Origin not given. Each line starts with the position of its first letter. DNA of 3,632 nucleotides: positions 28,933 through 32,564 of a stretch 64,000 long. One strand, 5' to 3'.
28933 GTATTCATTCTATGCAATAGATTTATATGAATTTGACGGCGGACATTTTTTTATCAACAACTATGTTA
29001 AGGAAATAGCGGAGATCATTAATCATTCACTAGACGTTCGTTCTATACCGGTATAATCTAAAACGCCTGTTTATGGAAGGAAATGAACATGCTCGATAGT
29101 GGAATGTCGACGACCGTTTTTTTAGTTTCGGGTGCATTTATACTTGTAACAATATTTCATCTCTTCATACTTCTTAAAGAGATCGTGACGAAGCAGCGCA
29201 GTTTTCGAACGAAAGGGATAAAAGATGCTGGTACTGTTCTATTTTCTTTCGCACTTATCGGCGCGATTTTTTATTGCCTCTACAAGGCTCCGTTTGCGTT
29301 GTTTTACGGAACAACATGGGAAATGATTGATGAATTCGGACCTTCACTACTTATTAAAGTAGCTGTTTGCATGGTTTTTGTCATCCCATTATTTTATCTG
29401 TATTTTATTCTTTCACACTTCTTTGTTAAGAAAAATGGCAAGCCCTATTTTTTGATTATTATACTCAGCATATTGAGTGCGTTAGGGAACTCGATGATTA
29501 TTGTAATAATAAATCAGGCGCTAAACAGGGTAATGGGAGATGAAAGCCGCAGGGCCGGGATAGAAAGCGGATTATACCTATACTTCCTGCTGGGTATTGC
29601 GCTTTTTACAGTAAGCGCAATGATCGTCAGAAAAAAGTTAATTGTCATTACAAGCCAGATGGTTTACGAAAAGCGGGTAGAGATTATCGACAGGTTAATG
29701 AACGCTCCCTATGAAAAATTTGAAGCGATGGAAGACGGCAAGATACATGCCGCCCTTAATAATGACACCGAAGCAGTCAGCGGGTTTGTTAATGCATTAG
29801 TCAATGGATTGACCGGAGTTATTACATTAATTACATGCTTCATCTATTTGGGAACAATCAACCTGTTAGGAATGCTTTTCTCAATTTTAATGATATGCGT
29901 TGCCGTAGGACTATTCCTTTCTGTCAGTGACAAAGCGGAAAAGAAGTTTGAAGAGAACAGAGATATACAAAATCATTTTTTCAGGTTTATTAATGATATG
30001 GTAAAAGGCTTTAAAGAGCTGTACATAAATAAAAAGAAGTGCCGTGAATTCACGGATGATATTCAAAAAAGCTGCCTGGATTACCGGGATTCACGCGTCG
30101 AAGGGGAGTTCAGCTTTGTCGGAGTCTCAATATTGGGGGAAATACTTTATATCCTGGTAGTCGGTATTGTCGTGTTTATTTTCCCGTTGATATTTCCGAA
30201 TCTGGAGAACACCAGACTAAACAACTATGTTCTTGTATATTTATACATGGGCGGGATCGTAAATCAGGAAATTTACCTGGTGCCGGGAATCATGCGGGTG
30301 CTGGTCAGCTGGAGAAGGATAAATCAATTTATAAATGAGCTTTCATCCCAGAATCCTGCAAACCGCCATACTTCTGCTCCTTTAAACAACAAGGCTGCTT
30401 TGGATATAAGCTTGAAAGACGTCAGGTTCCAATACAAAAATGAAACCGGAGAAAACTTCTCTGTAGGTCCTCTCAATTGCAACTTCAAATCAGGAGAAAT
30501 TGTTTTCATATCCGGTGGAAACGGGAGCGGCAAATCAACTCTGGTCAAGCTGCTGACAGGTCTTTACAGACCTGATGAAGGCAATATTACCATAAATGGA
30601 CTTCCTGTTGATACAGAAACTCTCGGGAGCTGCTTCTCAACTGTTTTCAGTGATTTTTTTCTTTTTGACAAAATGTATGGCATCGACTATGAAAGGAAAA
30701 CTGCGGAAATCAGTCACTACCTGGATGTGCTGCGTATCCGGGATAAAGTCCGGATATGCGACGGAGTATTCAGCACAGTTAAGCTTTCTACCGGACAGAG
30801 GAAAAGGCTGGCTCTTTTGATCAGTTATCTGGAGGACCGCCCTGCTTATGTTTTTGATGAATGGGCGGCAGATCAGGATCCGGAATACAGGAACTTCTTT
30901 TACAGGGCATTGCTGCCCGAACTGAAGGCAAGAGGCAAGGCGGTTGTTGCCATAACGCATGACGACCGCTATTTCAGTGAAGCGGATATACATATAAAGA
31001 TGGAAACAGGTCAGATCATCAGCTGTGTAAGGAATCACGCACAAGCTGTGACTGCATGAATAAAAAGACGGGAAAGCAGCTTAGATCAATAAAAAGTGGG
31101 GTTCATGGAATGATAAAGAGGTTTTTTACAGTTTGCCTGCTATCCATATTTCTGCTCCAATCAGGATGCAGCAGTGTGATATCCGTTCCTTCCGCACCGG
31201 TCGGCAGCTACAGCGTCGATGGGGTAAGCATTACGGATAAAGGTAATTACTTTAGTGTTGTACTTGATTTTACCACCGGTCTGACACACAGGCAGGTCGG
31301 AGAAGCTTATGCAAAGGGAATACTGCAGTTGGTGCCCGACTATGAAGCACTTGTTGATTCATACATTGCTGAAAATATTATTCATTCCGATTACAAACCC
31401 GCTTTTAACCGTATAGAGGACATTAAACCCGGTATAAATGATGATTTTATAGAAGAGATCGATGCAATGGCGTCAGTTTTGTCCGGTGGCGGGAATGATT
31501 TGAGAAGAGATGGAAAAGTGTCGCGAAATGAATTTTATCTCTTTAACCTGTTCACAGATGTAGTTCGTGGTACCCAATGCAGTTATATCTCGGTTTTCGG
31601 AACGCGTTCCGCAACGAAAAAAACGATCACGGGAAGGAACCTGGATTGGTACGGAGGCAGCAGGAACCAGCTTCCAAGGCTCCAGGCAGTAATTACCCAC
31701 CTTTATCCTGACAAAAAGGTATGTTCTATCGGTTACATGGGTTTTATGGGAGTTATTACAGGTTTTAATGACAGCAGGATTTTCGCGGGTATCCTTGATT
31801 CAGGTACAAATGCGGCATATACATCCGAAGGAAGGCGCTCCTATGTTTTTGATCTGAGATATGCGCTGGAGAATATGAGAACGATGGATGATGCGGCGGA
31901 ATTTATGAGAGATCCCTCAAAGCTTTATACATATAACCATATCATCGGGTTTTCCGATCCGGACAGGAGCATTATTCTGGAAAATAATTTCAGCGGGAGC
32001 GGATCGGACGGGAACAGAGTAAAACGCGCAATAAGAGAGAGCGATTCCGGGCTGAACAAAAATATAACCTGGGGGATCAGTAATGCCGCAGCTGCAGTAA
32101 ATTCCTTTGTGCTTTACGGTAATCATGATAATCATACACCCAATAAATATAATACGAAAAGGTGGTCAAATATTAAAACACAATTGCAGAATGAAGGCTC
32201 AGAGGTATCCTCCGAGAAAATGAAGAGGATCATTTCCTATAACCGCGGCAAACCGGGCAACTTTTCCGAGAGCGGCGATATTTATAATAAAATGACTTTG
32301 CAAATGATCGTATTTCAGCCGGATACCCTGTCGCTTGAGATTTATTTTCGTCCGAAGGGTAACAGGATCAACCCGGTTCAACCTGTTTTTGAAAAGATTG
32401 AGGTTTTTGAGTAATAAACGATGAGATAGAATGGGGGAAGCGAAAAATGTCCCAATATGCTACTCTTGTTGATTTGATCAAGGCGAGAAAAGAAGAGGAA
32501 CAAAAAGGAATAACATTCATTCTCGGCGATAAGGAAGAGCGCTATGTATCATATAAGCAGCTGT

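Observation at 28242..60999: Orphan FAAL-primed trans-AT PKS/NRPS assembly line (about 33 kb, one promoter, tightly coupled genes)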

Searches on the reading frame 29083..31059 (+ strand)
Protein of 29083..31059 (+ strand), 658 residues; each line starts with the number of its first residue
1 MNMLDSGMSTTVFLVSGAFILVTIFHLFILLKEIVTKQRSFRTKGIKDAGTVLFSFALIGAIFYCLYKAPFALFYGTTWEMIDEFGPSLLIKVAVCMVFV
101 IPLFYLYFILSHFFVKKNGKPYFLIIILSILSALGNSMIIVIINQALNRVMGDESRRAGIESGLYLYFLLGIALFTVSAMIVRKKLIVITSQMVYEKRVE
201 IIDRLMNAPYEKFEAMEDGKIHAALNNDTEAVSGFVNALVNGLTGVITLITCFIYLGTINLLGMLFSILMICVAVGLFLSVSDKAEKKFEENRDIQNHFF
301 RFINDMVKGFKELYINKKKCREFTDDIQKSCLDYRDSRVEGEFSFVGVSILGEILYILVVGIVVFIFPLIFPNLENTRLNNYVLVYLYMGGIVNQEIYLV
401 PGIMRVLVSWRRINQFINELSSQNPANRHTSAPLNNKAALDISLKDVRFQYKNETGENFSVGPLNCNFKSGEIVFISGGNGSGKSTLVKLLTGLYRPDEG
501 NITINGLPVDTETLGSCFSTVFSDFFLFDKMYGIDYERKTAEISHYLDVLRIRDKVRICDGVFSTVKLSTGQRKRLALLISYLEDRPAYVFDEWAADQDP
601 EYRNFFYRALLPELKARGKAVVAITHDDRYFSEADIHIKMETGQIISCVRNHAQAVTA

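Call 3: search_protein_families(library=pfam, proteins=[window:29083-31059:+], max_evalue=0.001)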
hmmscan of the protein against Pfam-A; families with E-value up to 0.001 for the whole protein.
window:29083-31059:+ (658 aa): 4 families
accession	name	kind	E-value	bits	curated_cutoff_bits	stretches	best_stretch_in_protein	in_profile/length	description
PF00005.33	ABC_tran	-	3.7e-21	76.6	25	1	463-595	3-136/137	ABC transporter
PF00664.28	ABC_membrane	-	1e-10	42.3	28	1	123-310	2-190/274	ABC transporter transmembrane region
PF02463.25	SMC_N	-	1.2e-05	25.3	40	0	542-642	122-213/220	RecF/RecN/SMC N terminal domain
PF13304.12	AAA_21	-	2.1e-05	25.2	27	0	474-494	2-22/304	AAA domain, putative AbiEii toxin, Type IV TA system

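Call 53: search_protein_families(library=ncbifam, proteins=[window:29083-31059:+], max_evalue=0.001)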
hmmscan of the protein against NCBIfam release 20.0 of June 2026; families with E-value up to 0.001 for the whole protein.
window:29083-31059:+ (658 aa): 151 families (the best 25 are shown)
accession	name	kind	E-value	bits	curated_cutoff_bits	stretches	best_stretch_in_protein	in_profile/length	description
TIGR01194.1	cyc_pep_trnsptr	subfamily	2.6e-106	356.4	286.2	1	122-649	16-551/554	cyclic peptide export ABC transporter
NF007813.0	PRK10522.1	equivalog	1e-99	334.6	604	1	115-648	8-530/547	multidrug ABC transporter permease/ATP-binding protein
TIGR02203.1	MsbA_lipidA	equivalog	1.6e-30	106.1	602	1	124-647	18-548/572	lipid A export permease/ATP-binding protein MsbA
TIGR02857.1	CydD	equivalog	3.7e-27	95.5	435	2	418-510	298-387/529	thiol reductant ABC exporter subunit CydD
TIGR02204.1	MsbA_rel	hypoth_equivalog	2.8e-24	85.7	780.4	1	122-648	16-555/576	ABC transporter, permease/ATP-binding protein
TIGR02868.1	CydC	equivalog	3.5e-24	85.4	329.05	1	194-627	85-529/530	thiol reductant ABC exporter subunit CydC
NF045998.1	cleave_ABC_plasm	equivalog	5.1e-24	84.5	500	1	115-630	148-663/673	Mbov_0121 family peptidase domain-containing ABC transporter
TIGR03797.1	NHLM_micro_ABC2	equivalog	8.5e-23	80.7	709.4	1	112-509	128-517/686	NHLP bacteriocin export ABC transporter permease/ATPase subunit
NF008381.0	PRK11176.1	equivalog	2.7e-22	78.9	867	1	435-647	335-558/582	lipid A ABC transporter ATP-binding protein/permease MsbA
TIGR01846.1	type_I_sec_HlyB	subfamily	2e-21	76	725.55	1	169-647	185-671/694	type I secretion system permease/ATPase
NF008364.0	PRK11160.1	equivalog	2.7e-21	75.8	630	1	192-510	90-405/575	heme ABC transporter ATP-binding protein/permease CydC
TIGR04520.1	ECF_ATPase_1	equivalog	1.1e-20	74.2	315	2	442-512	1-70/269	energy-coupling factor transporter ATPase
TIGR00958.1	3a01208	subfamily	1.8e-20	72.8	874.6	1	115-510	156-546/711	antigen peptide transporter 2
TIGR03375.1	type_I_sec_LssB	subfamily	3.1e-20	72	693.1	1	411-509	438-531/696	type I secretion system permease/ATPase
TIGR04521.1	ECF_ATPase_2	equivalog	5.9e-20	71.5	330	2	442-511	1-71/279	energy-coupling factor transporter ATPase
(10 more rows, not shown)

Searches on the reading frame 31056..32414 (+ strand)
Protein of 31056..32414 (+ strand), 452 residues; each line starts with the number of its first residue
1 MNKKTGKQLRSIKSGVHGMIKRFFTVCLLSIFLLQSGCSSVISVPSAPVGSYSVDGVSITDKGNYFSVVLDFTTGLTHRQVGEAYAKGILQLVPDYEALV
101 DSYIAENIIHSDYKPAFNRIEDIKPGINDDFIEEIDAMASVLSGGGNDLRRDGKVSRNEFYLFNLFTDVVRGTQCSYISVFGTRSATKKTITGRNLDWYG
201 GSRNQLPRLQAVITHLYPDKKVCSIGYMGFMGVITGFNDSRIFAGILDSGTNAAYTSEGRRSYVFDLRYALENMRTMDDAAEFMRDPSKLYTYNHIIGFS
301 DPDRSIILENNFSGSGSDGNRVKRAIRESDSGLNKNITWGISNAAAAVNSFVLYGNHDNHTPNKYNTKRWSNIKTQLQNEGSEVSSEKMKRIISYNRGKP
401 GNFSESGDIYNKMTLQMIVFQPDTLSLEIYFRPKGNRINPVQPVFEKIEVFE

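Call 3: search_protein_families(library=pfam, proteins=[window:31056-32414:+], max_evalue=0.001)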
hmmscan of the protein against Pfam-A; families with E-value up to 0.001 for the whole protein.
window:31056-32414:+ (452 aa): 0 families

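Call 14: search_solved_structures(query=window:31056-32414:+, max_evalue=10, show_alignments=2)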
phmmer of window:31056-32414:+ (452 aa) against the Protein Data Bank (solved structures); distinct sequences matched with E-value up to 10: 2.
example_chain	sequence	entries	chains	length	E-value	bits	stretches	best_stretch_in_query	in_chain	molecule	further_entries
6cdw_A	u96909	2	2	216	0.45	12.6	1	221-299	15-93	effector protein Lem4 (lpg1101)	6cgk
6cgj_A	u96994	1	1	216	0.62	12.1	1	221-299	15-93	effector protein Lem4 (lpg1101)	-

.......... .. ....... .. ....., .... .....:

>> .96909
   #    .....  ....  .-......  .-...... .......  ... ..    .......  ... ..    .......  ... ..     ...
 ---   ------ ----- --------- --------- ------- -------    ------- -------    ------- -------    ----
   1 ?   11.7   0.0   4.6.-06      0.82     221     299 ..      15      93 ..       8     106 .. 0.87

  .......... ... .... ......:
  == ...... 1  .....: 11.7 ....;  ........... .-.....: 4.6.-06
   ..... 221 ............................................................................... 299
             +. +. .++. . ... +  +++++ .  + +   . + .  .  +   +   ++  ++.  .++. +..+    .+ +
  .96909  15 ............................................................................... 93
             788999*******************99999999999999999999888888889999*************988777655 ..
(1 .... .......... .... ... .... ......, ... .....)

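Call 37: find_homologous_proteins(query=window:31110-32414:+, max_evalue=0.001)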
Query window:31110-32414:+ (434 aa): 271 proteins with E <= 0.001 among 7638 candidates; the best 120 are listed.
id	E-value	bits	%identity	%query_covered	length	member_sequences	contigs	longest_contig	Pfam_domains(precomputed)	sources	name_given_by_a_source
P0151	2.6e-288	974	99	100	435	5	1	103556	-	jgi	-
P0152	2.1e-239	813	81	100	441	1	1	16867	-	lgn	-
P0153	3.3e-221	753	74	100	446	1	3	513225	-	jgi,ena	-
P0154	6.4e-216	735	72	100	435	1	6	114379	-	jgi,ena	-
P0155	5.0e-215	732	71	100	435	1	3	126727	-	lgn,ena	-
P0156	1.1e-212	725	71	100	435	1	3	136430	-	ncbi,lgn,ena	-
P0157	3.0e-212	723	71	100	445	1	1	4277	-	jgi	jgi:hypothetical protein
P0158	6.8e-212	722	71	100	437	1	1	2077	PF03417.22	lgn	-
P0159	1.5e-211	721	71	100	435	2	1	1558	-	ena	-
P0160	3.0e-210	717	70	100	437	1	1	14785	-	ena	-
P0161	1.9e-203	694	68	100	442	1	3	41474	-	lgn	-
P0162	2.9e-202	690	68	100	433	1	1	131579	-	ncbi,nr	ncbi:MAG: C45 family autoproteolytic acyltransferase/hydrolase [Clostridia bacterium]|nr:C45 family 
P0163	3.4e-194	664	67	100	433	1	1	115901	-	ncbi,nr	ncbi:MAG: C45 family autoproteolytic acyltransferase/hydrolase [Clostridia bacterium]|nr:C45 family 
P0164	7.1e-190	649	65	100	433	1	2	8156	-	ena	-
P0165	7.3e-190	649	66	100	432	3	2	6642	-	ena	-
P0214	3.4e-156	538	56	97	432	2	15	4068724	-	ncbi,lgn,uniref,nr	ncbi:C45 family autoproteolytic acyltransferase/hydolase [Ruminiclostridium cellulolyticum]|uniref:U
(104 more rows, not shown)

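Call 38: find_encoding_contigs(protein=P0151, flank=10000, max_places=2)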
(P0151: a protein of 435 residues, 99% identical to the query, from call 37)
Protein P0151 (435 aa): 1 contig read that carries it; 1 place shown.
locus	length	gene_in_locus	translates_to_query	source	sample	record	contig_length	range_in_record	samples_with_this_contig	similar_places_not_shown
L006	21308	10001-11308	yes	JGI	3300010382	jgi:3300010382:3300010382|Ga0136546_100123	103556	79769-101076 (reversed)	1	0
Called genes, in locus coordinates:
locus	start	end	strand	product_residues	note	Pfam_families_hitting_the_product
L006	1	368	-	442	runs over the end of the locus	PF02737:3HCDH_N (faint), PF03446:NAD_binding_2 (weak), PF03721:UDPG_MGDP_dh_N, PF03807:F420_oxidored (faint), PF00984:UDPG_MGDP_dh, PF03720:UDPG_MGDP_dh_C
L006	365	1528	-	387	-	PF13439:Glyco_transf_4, PF20706:GT4-conflict (faint), PF00534:Glycos_transf_1, PF13692:Glyco_trans_1_4, PF13524:Glyco_trans_1_2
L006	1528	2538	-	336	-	PF27663:Spore_coat_YutH, PF01636:APH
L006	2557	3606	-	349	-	PF27663:Spore_coat_YutH, PF01636:APH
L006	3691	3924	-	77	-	-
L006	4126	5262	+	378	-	PF21948:LplA-B_cat, PF03099:BPL_LplA_LipB (weak), PF10437:Lip_prot_lig_C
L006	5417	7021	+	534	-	PF14399:BtrH_N (weak)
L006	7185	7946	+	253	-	PF00975:Thioesterase, PF12146:Hydrolase_4 (weak), PF12697:Abhydrolase_6 (faint), PF00561:Abhydrolase_1 (faint)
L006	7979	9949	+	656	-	PF00664:ABC_membrane, PF13304:AAA_21 (faint), PF00005:ABC_tran, PF02463:SMC_N (faint)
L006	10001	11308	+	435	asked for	-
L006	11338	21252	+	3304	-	PF00501:AMP-binding, PF00550:PP-binding, PF00668:Condensation, PF00501:AMP-binding, PF13193:AMP-binding_C, PF00550:PP-binding, PF00109:ketoacyl-synt, PF02801:Ketoacyl-synt_C, +11 more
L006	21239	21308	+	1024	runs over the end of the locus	PF00109:ketoacyl-synt, PF02801:Ketoacyl-synt_C, PF16197:KAsynt_C_assoc, PF22336:RhiE-like_linker, PF22621:CurL-like_PKS_C, PF00698:Acyl_transf_1, PF00550:PP-binding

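Call 39: find_encoding_contigs(protein=P0214, flank=10000, max_places=2)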
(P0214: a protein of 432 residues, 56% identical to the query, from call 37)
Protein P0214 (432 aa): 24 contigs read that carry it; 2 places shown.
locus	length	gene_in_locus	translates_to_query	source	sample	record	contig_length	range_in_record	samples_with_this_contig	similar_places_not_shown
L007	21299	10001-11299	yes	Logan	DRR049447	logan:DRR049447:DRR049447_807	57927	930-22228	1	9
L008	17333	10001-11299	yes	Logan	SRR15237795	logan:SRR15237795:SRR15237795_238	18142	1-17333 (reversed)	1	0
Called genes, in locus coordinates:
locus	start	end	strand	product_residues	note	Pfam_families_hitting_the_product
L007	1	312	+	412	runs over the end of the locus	?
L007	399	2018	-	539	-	PF00150:Cellulase, PF00404:Dockerin_1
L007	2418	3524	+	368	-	-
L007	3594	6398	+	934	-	-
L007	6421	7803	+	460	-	PF07833:Cu_amine_oxidN1, PF13424:TPR_12 (faint)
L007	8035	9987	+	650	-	PF00664:ABC_membrane (weak), PF00005:ABC_tran, PF02463:SMC_N (faint), PF13304:AAA_21 (faint)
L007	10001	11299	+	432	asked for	-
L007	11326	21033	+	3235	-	PF00501:AMP-binding, PF00550:PP-binding, PF00668:Condensation, PF00501:AMP-binding, PF13193:AMP-binding_C, PF00550:PP-binding, PF00109:ketoacyl-synt, PF02801:Ketoacyl-synt_C, +9 more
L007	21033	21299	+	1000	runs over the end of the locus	PF00109:ketoacyl-synt, PF00108:Thiolase_N (weak), PF02801:Ketoacyl-synt_C, PF16197:KAsynt_C_assoc, PF22336:RhiE-like_linker, PF22621:CurL-like_PKS_C, PF00698:Acyl_transf_1, PF00550:PP-binding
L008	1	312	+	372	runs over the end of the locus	?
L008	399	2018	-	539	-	PF00150:Cellulase, PF00404:Dockerin_1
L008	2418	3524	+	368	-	-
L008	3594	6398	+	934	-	-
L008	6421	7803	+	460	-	PF07833:Cu_amine_oxidN1, PF13424:TPR_12 (faint)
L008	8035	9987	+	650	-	PF00664:ABC_membrane (weak), PF00005:ABC_tran, PF02463:SMC_N (faint), PF13304:AAA_21 (faint)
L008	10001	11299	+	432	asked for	-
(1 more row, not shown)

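Call 53: search_protein_families(library=ncbifam, proteins=[window:31110-32414:+], max_evalue=0.001)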
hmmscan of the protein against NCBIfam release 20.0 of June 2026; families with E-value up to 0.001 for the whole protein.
window:31110-32414:+ (434 aa): 1 family
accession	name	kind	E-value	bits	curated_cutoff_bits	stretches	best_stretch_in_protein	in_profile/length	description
NF040521.1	C45_proenzyme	subfamily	6e-57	193.4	85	1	59-408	3-312/313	C45 family autoproteolytic acyltransferase/hydrolase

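Call 91: predict_structure(alignment_id=A3)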
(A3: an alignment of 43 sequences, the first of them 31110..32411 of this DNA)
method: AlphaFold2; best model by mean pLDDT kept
length: 434 residues; sequences in the alignment: 43
mean_pLDDT: 93.2   pTM: 0.90
mean pLDDT of the five models: 93.2, 91.8, 91.5, 86.3, 86.2
residues with pLDDT >= 90: 358; 70-90: 66; 50-70: 10; < 50: 0
segments of 3 or more residues with pLDDT < 50: none
pLDDT, mean of each block of 10 residues (from residue 1): 80 64 79 95 97 96 98 97 95 93 95 98 96 96 95 85 98 97 94 98 98 97 96 83 95 98 97 93 99 89 92 94 96 93 91 97 97 96 84 95 98 94 96 87
secondary structure, 60 per line:
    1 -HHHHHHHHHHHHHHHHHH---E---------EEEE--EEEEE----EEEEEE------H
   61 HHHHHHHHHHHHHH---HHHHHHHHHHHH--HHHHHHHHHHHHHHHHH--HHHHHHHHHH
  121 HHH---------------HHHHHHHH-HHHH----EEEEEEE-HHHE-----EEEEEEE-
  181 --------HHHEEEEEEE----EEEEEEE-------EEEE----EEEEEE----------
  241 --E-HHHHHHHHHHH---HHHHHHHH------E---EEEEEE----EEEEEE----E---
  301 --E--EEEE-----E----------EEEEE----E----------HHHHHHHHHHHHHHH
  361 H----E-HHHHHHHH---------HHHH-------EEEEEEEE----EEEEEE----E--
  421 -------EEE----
elements in order: H2-19 E33-36 E39-43 E48-53 H60-74 H78-89 H92-108 H111-123 H139-146 H148-151 E156-162 E173-179 E192-198 E203-209 E217-220 E225-230 H245-255 H259-266 E277-282 E287-292 E306-309 E326-330 H346-361 H368-375 H385-388 E396-403 E408-413 E428-430

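Call 93: fold_search(model_id=the predicted structure, library=pdb)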
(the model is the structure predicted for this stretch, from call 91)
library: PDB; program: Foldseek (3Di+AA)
matches with E <= 10: 455; with E <= 0.001: 107
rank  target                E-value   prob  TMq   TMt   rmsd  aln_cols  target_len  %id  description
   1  2x1c_A                1.5e-13  1.00  0.62  0.74   4.8       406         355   12  The crystal structure of precursor acyl coenzyme A:isopenicillin N acyltransferase from Penicillium chrysogenum (released 2010-03-09)
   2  2x1c_B                3.3e-13  1.00  0.61  0.74   4.4       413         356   12  The crystal structure of precursor acyl coenzyme A:isopenicillin N acyltransferase from Penicillium chrysogenum (released 2010-03-09)
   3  2x1d_A                1.7e-12  1.00  0.61  0.74   4.8       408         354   13  The crystal structure of mature acyl coenzyme A:isopenicillin N acyltransferase from Penicillium chrysogenum (released 2010-03-09)
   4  2x1d_B                1.9e-12  1.00  0.62  0.75   4.4       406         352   12  The crystal structure of mature acyl coenzyme A:isopenicillin N acyltransferase from Penicillium chrysogenum (released 2010-03-09)
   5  5u81_A                6.9e-12  1.00  0.57  0.66   7.6       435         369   13  Acid ceramidase (ASAH1, aCDase) from naked mole rat, Cys143Ala, uncleaved (released 2018-03-28)
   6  2x1d_D                7.3e-12  1.00  0.61  0.74   4.5       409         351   12  The crystal structure of mature acyl coenzyme A:isopenicillin N acyltransferase from Penicillium chrysogenum (released 2010-03-09)
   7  6dxw_A                8.2e-12  1.00  0.59  0.76   4.7       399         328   13  Human N-acylethanolamine-hydrolyzing acid amidase (NAAA) precursor (C126A) (released 2018-09-26)
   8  2x1e_C                9.2e-12  1.00  0.62  0.76   4.5       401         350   12  The crystal structure of mature acyl coenzyme A:isopenicillin N acyltransferase from Penicillium chrysogenum in comple (released 2010-03-09)
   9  2x1d_C                9.2e-12  1.00  0.59  0.71   5.1       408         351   12  The crystal structure of mature acyl coenzyme A:isopenicillin N acyltransferase from Penicillium chrysogenum (released 2010-03-09)
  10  5u84_B                1.3e-11  1.00  0.53  0.64   6.8       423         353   15  Acid ceramidase (ASAH1, aCDase) from common minke whale, Cys143Ala, uncleaved (released 2018-03-28)
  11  5u84_A                2.0e-11  1.00  0.57  0.69   5.1       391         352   16  Acid ceramidase (ASAH1, aCDase) from common minke whale, Cys143Ala, uncleaved (released 2018-03-28)
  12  3fgw_A                3.7e-10  1.00  0.63  0.53   6.1       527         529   10  One chain form of the 66.3 kDa protein (released 2009-09-15)
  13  3fbx_A                6.2e-09  1.00  0.60  0.52   6.5       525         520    9  Crystal structure of the lysosomal 66.3 kDa protein from mouse solved by S-SAD (released 2009-03-03)
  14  6dy1_B                1.9e-08  1.00  0.42  0.75   6.7       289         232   15  Rabbit N-acylethanolamine-hydrolyzing acid amidase (NAAA) with fatty acid (myristate), in presence of Triton X-100 (released 2018-09-26)
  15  6dxz_B                3.3e-08  1.00  0.43  0.78   4.0       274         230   15  Rabbit N-acylethanolamine-hydrolyzing acid amidase (NAAA) in complex with non-covalent benzothiazole-piperazine inhibi (released 2018-09-26)
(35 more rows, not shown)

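Call 95: list_cluster_members(proteins=[P0214])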
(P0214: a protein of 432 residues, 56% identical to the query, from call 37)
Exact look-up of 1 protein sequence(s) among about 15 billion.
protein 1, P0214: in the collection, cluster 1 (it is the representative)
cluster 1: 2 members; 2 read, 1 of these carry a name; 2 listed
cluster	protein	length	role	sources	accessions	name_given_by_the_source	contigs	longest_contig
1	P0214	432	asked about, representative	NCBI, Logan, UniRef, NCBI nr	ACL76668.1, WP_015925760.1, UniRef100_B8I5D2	C45 family autoproteolytic acyltransferase/hydolase [Ruminiclostridium cellulolyticum] | Uncharacterized protein n=1 Tax=Ruminiclostridium cellulolyticum (strain ATCC 35319 / DSM ... | C45 family peptidase [Ruminiclostridium cellulolyticum]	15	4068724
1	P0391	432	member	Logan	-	-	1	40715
